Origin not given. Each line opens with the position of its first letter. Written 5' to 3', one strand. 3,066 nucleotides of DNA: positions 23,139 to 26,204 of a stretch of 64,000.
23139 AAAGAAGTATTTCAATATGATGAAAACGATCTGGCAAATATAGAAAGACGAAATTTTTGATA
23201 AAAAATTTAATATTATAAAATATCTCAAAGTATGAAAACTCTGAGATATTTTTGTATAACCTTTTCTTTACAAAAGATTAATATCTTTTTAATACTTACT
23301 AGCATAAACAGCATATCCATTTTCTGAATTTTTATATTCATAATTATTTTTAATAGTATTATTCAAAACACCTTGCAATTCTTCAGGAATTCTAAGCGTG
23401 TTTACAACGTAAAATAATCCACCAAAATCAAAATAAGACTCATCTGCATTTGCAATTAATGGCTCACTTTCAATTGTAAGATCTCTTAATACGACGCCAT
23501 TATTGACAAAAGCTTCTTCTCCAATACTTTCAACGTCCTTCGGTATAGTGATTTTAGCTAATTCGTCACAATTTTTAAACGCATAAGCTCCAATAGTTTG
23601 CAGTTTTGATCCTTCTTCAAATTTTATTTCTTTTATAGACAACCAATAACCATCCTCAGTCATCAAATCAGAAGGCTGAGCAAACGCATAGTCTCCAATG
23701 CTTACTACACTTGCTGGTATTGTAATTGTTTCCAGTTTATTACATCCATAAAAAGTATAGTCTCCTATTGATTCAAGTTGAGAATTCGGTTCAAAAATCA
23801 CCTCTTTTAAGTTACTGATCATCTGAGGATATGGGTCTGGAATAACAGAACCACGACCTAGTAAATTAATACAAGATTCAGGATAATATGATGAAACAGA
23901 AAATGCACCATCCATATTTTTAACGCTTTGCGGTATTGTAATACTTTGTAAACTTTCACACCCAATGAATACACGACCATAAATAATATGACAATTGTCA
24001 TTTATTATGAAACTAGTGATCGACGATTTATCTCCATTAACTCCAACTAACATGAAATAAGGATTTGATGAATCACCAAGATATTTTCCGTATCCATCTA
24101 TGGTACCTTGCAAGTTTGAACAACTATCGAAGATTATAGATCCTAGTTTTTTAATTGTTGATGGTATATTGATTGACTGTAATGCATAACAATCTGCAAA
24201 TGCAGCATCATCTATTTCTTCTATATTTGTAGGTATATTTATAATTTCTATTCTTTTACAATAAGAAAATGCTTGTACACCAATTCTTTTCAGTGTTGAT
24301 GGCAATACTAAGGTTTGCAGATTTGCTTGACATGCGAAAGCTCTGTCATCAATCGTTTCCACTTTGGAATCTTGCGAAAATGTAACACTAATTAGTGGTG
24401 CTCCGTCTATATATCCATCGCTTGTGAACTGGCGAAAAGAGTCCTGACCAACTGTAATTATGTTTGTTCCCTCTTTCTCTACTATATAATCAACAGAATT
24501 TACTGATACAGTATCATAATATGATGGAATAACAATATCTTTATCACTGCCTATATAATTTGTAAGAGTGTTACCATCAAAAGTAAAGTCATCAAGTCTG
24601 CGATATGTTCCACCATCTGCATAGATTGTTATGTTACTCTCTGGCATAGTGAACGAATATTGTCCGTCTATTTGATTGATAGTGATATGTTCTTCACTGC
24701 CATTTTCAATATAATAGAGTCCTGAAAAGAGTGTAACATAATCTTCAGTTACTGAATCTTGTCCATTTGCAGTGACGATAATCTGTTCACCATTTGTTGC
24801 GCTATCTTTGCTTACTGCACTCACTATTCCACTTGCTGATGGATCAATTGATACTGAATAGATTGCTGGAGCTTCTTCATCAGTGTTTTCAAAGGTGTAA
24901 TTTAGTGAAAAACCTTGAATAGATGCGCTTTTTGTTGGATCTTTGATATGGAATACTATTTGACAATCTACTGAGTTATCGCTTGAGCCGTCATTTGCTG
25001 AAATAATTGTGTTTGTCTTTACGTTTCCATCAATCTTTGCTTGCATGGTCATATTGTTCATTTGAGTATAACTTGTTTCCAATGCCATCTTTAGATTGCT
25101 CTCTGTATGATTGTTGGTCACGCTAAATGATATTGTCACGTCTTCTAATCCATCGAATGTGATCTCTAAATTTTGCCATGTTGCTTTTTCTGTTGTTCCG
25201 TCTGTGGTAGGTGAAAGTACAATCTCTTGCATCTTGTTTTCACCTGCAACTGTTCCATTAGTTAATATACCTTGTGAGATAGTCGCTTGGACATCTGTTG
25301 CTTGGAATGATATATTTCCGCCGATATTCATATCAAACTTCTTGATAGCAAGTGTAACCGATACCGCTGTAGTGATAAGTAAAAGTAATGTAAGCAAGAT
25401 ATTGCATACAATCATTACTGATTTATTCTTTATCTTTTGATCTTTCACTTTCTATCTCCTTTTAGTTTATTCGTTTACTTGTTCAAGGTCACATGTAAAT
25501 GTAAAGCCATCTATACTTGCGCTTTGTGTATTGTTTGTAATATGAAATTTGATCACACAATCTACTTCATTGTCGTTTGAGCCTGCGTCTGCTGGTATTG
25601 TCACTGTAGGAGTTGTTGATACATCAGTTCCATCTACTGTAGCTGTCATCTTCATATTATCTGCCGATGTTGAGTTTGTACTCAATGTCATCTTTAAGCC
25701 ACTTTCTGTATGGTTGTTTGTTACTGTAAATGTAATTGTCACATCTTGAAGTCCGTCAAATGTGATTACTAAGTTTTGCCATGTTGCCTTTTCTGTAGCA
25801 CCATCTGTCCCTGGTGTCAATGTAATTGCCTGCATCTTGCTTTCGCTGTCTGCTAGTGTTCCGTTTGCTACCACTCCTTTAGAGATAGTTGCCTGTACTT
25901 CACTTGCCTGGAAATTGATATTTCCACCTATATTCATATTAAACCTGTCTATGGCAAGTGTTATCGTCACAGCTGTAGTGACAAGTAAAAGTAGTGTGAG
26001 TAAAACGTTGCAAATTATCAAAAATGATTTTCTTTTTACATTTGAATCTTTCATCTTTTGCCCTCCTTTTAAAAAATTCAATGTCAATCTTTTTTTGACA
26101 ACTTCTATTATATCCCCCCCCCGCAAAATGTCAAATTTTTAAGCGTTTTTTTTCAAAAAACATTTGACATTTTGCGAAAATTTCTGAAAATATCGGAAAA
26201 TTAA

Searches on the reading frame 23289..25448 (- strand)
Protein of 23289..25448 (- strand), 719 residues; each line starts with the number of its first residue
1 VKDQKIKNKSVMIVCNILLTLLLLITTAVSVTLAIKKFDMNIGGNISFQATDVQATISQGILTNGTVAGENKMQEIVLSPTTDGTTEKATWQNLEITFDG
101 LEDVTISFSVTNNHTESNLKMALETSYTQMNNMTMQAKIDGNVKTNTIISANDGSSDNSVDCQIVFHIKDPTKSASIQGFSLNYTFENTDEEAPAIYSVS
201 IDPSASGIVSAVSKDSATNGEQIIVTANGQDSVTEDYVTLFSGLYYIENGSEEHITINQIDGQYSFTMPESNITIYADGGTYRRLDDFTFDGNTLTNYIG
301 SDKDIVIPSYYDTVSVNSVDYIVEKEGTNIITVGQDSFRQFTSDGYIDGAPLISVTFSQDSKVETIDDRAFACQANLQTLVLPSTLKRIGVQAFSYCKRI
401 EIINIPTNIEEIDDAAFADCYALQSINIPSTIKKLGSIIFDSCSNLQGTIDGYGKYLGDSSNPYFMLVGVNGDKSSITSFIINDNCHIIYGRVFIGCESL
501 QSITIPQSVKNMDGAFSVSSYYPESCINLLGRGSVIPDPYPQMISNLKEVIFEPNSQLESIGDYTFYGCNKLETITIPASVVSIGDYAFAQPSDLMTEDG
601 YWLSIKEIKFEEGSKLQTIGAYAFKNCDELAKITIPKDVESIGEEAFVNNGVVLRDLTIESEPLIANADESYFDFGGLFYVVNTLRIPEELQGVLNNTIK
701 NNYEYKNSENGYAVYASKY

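Call 11: search_protein_families(library=pfam, proteins=[window:23289-25448:-], max_evalue=0.01)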
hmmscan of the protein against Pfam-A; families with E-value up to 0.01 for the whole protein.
window:23289-25448:- (719 aa): 2 families
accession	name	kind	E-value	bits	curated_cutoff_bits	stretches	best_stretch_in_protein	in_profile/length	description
PF13306.12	LRR_5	-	1.9e-49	167.2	27.7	3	354-446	38-126/127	BspA type Leucine rich repeat region (6 copies)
PF13855.12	LRR_8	-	3.7e-08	33.4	27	0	376-429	2-57/61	Leucine rich repeat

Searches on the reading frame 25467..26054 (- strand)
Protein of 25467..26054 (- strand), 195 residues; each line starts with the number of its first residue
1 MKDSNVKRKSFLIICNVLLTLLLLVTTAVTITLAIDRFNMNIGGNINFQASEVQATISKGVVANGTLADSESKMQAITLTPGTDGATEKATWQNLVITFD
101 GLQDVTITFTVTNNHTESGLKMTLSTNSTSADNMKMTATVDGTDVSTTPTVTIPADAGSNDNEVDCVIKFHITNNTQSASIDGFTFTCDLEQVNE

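Call 10: find_encoding_contigs(protein=window:25470-26054:-, flank=3000, max_places=10)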
Protein seq(195 aa) (195 aa): 5 contigs read that carry it; 1 place shown.
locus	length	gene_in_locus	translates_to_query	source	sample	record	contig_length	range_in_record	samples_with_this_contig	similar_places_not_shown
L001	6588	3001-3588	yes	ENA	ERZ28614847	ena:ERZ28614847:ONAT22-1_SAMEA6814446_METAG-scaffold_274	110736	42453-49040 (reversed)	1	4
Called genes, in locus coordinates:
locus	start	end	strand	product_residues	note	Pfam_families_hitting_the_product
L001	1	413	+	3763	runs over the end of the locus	-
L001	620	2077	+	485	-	PF13396:PLDc_N, PF13091:PLDc_2, PF00614:PLDc (weak), PF13091:PLDc_2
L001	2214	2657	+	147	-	PF00334:NDK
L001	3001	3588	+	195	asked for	-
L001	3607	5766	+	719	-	PF13306:LRR_5, PF13855:LRR_8 (faint), PF13306:LRR_5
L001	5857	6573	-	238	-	-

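Call 11: search_protein_families(library=pfam, proteins=[window:25467-26054:-], max_evalue=0.01)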
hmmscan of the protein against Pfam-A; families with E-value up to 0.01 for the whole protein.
window:25467-26054:- (195 aa): 0 families

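Call 21: find_homologous_proteins(query=window:25470-26054:-, max_evalue=0.001)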
Query seq(195 aa) (195 aa): 18 proteins with E <= 0.001 among 329 candidates.
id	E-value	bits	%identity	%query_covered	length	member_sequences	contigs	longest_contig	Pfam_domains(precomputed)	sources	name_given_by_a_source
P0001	2.6e-108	377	94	100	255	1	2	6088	-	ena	-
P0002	2.5e-106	371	93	100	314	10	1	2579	-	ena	-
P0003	6.8e-103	360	90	100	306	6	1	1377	-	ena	-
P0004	5.3e-88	311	81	100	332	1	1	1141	-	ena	-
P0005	1.4e-87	310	80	100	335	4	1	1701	-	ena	-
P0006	4.8e-86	305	77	99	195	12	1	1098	-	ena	-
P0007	5.0e-85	302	77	99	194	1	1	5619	-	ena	-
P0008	9.4e-83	294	77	99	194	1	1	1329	-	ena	-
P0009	2.1e-82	293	76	99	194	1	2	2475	-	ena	-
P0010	7.2e-82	291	76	99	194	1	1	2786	-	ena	-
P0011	3.4e-80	286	74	99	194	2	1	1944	-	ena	-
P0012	4.0e-69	250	65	100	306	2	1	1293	-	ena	-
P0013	8.9e-68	245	64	100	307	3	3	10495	-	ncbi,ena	-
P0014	5.4e-67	243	63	100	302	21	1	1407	-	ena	-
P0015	2.0e-60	222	57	97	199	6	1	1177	-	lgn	-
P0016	6.0e-48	181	62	73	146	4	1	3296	-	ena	-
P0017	1.1e-24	105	41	90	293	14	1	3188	-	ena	-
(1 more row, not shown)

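Call 22: find_encoding_contigs(protein=P0001, flank=3000, max_places=10)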
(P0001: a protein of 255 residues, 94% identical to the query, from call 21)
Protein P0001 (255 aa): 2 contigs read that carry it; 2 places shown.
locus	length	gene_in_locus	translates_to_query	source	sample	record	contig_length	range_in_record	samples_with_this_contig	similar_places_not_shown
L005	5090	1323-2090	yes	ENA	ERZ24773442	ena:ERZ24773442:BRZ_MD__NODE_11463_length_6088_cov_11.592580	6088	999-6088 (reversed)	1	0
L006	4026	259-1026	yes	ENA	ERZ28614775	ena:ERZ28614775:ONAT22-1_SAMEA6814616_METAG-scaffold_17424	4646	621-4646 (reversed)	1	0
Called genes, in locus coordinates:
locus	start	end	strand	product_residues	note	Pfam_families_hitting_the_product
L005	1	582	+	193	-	?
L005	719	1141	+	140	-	PF00334:NDK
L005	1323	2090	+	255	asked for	-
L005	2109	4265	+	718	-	PF13306:LRR_5, PF13855:LRR_8 (faint), PF13306:LRR_5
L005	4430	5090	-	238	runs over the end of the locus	-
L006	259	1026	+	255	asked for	-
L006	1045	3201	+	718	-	PF13306:LRR_5, PF13855:LRR_8 (faint), PF13306:LRR_5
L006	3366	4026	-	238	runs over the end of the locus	-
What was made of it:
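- In the G7 strains both genes are intact (call 22).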

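Call 23: find_encoding_contigs(protein=P0002, flank=3000, max_places=10)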
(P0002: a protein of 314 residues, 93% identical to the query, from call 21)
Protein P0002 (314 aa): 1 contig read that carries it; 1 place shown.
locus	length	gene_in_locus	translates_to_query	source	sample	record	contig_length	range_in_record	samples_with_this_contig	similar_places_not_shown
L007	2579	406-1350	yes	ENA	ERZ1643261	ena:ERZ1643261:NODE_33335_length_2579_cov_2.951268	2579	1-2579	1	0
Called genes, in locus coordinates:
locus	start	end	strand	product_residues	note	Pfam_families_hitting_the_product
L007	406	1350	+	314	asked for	-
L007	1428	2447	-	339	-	PF09084:NMT1, PF13379:NMT1_2 (weak)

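Call 24: find_encoding_contigs(protein=P0007, flank=3000, max_places=10)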
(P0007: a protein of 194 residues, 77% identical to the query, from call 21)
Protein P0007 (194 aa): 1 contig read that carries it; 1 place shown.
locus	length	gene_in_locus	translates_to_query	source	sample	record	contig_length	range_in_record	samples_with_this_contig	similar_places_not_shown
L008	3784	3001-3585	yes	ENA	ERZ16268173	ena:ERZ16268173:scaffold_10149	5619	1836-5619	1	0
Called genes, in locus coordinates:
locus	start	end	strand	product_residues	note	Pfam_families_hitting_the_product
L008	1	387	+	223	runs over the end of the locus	PF00899:ThiF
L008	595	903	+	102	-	PF00085:Thioredoxin, PF02966:DIM1 (weak), PF13098:Thioredoxin_2 (weak), PF13905:Thioredoxin_8 (faint)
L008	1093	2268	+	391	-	PF00266:Aminotran_5, PF01212:Beta_elim_lyase (weak)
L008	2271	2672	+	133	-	PF01592:NifU_N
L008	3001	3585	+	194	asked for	-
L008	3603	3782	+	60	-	?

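Call 25: find_encoding_contigs(protein=P0013, flank=3000, max_places=10)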
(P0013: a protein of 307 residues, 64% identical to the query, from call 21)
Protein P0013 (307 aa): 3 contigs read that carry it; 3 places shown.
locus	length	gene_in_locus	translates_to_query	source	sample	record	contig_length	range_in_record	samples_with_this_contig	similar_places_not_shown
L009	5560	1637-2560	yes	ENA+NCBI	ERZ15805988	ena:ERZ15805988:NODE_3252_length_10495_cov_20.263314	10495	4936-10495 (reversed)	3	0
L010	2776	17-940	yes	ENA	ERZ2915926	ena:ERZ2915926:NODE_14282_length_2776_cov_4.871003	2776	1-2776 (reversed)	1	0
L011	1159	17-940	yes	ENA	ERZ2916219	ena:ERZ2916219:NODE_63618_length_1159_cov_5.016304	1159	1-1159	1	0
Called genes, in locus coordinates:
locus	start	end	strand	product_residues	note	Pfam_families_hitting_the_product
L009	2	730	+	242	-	?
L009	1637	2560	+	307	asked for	-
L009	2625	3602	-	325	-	PF09084:NMT1, PF13379:NMT1_2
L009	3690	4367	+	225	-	PF03602:Cons_hypoth95, PF05175:MTS, PF06325:PrmA (weak), PF01170:UPF0020 (faint), PF13847:Methyltransf_31, PF13649:Methyltransf_25 (weak)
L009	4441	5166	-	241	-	PF03009:GDPD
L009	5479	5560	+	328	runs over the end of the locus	-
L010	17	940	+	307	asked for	-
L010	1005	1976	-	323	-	PF09084:NMT1, PF13379:NMT1_2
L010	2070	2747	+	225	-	PF03602:Cons_hypoth95, PF05175:MTS, PF06325:PrmA (weak), PF01170:UPF0020 (faint), PF13847:Methyltransf_31, PF13649:Methyltransf_25 (weak)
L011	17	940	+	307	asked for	-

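Call 27: find_encoding_contigs(protein=P0009, flank=2500, max_places=10)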
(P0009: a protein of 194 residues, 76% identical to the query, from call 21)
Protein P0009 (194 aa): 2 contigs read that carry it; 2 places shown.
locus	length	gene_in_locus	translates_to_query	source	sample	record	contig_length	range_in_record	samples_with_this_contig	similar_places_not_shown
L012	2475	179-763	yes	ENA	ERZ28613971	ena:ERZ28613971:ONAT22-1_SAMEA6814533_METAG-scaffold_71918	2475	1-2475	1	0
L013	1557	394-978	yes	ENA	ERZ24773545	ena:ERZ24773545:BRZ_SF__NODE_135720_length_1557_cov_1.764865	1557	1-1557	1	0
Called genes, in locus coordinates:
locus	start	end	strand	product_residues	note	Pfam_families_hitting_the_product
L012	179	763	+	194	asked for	-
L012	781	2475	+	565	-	?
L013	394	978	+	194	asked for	-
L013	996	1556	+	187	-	?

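Call 28: find_encoding_contigs(protein=P0010, flank=2500, max_places=10)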
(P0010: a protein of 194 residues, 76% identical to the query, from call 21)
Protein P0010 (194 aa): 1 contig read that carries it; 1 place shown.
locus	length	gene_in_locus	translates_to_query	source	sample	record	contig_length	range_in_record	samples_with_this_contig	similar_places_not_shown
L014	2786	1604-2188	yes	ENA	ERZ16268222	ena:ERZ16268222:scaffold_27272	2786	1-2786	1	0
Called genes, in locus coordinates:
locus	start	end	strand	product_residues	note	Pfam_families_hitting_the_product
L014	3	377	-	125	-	?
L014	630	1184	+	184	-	-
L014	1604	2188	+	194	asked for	-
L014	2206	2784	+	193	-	?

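Call 29: find_encoding_contigs(protein=P0017, flank=2500, max_places=10)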
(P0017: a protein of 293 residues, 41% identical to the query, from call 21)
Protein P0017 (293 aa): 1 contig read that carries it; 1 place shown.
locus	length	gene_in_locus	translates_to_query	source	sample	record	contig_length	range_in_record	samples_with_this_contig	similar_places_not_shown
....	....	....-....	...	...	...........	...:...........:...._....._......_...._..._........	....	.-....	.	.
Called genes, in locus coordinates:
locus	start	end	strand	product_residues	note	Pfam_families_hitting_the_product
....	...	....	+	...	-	-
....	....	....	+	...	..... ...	-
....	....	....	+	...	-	-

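Call 30: find_encoding_contigs(protein=P0016, flank=2500, max_places=10)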
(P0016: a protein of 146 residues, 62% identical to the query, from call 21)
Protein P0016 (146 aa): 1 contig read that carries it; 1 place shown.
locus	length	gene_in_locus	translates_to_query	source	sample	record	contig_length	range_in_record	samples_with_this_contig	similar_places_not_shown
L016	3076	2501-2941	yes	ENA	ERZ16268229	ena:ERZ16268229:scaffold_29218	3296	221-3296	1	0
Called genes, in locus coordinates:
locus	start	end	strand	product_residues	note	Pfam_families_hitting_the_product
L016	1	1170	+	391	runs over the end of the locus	PF00266:Aminotran_5, PF01212:Beta_elim_lyase (weak)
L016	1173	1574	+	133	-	PF01592:NifU_N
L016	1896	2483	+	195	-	-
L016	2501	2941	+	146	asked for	-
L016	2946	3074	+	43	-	?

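Call 49: list_cluster_members(proteins=[window:25467-26054:-, P0001, P0002, P0003, P0006, P0014, P0005, P0012, P0011, P0015])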
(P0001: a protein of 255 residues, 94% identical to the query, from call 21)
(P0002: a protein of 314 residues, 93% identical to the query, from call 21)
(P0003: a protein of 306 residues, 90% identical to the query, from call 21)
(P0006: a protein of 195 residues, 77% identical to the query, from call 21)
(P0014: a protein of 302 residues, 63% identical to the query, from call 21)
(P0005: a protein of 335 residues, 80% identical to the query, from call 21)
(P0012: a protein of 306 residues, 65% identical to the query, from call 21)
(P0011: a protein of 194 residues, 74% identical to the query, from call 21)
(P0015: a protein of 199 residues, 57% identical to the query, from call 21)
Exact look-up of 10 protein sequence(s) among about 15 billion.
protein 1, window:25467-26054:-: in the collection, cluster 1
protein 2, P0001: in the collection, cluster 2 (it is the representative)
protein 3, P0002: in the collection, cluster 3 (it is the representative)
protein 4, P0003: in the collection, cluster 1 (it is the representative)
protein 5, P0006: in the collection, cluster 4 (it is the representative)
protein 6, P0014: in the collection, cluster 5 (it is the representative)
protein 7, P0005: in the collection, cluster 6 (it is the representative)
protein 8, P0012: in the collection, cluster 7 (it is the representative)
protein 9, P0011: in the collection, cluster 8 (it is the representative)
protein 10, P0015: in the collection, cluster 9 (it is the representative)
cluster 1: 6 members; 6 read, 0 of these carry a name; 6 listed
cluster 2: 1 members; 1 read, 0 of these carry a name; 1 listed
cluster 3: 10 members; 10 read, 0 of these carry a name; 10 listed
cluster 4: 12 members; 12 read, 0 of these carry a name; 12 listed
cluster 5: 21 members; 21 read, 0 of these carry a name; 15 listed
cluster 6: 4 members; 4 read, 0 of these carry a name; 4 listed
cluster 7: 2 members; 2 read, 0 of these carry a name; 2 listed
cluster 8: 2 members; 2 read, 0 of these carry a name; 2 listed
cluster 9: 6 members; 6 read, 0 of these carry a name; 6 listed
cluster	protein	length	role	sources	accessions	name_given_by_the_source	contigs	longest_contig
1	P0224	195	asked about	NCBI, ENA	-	-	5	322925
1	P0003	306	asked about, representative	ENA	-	-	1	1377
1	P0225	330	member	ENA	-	-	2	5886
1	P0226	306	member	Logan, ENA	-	-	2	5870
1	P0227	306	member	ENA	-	-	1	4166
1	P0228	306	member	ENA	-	-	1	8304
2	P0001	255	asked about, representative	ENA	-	-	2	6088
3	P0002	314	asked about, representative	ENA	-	-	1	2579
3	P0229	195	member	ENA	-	-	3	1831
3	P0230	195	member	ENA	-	-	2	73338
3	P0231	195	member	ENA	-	-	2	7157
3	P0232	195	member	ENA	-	-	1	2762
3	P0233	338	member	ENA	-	-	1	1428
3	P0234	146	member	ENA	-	-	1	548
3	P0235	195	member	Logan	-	-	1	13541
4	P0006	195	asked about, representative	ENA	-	-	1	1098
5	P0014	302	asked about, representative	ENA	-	-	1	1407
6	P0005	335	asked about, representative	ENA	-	-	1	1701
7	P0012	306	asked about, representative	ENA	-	-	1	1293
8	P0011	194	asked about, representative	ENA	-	-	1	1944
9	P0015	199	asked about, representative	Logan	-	-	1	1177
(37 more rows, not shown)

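Call 63: predict_structure(alignment_id=A2)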
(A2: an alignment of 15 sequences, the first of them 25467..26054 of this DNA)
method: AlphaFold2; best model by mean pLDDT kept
length: 195 residues; sequences in the alignment: 15
mean_pLDDT: 76.9   pTM: 0.67
mean pLDDT of the five models: 76.9, 75.2, 75.2, 70.0, 66.8
residues with pLDDT >= 90: 30; 70-90: 112; 50-70: 39; < 50: 14
segments of 3 or more residues with pLDDT < 50: 33-43
pLDDT, mean of each block of 10 residues (from residue 1): 61 83 76 45 54 82 82 76 63 83 86 88 81 83 83 85 92 73 86 77
secondary structure, 60 per line:
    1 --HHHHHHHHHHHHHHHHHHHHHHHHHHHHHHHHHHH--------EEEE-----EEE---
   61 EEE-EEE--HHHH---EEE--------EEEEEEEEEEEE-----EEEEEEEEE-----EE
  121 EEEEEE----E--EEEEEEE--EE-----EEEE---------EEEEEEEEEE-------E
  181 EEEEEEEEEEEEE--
elements in order: H3-37 E46-49 E55-57 E61-63 E65-67 H70-73 E77-79 E88-99 E105-113 E119-126 E134-140 E150-153 E163-172 E180-193
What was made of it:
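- On SSR-mediated transcriptional phase variation, core-promoter-spacer type (porA/opc/vlp-like): TM anchor plus beta-sandwich ectodomain (call 63).
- Checked: AlphaFold2 models an N-terminal helix at residues 3-37 followed by an all-beta domain (call 63).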

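Call 67: fold_search(model_id=the predicted structure, library=pdb)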
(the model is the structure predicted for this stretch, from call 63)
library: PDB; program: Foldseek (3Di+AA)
matches with E <= 10: 1542; with E <= 0.001: 3
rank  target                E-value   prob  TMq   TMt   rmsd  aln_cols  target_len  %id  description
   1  2w1w_A                2.2e-04  0.99  0.25  0.34  13.9       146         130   17  Native structure of a family 35 carbohydrate binding module from Clostridium thermocellum (released 2009-01-20)
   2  2w47_A                4.7e-04  0.98  0.27  0.35  13.2       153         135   16  Clostridium thermocellum CBM35 in complex with delta-4,5- anhydrogalacturonic acid (released 2009-01-27)
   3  2w1w_B                8.4e-04  0.97  0.26  0.35  13.7       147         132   16  Native structure of a family 35 carbohydrate binding module from Clostridium thermocellum (released 2009-01-20)
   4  4es9_C                1.4e-03  0.38  0.19  0.14  18.1       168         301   10  Crystal Structure of the adhesin domain of Epf from Streptococcus pyogenes in P21 (released 2012-09-19)
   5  2xom_A                1.6e-03  0.66  0.22  0.27  11.4       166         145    6  Atomic resolution structure of TmCBM61 in complex with beta-1,4- galactotriose (released 2010-09-08)
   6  2xon_L                1.8e-03  0.60  0.21  0.25  13.2       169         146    8  Structure of TmCBM61 in complex with beta-1,4-galactotriose at 1.4 A resolution (released 2010-09-08)
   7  4es9_A                1.8e-03  0.35  0.19  0.14  18.3       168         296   10  Crystal Structure of the adhesin domain of Epf from Streptococcus pyogenes in P21 (released 2012-09-19)
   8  4es9_D                2.3e-03  0.33  0.20  0.14  18.2       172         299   11  Crystal Structure of the adhesin domain of Epf from Streptococcus pyogenes in P21 (released 2012-09-19)
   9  4qb2                  3.0e-03  0.94  0.27  0.35  10.5       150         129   14  Structure of CBM35 in complex with glucuronic acid (released 2014-10-08)
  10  1na8_A                3.4e-03  0.98  0.27  0.33   9.4       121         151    8  Crystal structure of ADP-ribosylation factor binding protein GGA1 (released 2003-07-29)
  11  4qb1                  3.8e-03  0.63  0.22  0.28  10.8       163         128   14  Structure of CBM35 from Paenibacillus barcinonensis (released 2014-10-08)
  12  4es9_B                3.8e-03  0.25  0.19  0.14  17.3       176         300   10  Crystal Structure of the adhesin domain of Epf from Streptococcus pyogenes in P21 (released 2012-09-19)
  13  5cn1_C                4.0e-03  0.92  0.24  0.36  10.7       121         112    6  Crystal structure of yeast GGA1_GAE domain-P21 (released 2016-07-20)
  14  2dwx_A                4.3e-03  0.96  0.25  0.36  12.8       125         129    7  Co-crystal Structure Analysis of GGA1-GAE with the WNSF motif (released 2007-04-17)
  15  2df7_B                4.5e-03  0.41  0.22  0.12  19.8       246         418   13  Crystal structure of infectious bursal disease virus VP2 subviral particle (released 2006-06-27)
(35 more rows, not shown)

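Call 80: search_protein_families(library=pfam, proteins=[L009:2-730:+, L014:630-1184:+], max_evalue=0.001)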
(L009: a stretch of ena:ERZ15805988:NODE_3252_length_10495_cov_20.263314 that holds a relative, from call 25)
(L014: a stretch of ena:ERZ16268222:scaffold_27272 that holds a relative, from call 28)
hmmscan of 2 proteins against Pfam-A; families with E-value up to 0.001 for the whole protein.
L009:2-730:+ (242 aa): 0 families

L014:630-1184:+ (184 aa): 0 families

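Call 83: find_related_loci(query=A2, collection=viral_contigs, flank=1500)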
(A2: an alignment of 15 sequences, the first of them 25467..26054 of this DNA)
Query A2 (195 aa) in viral_contigs; peptide patterns used: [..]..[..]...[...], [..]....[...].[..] (x = any residue, [..] = any of these).
72 stretches matched a pattern, but none encodes a relative of the query by tblastn (E <= 1e-3).
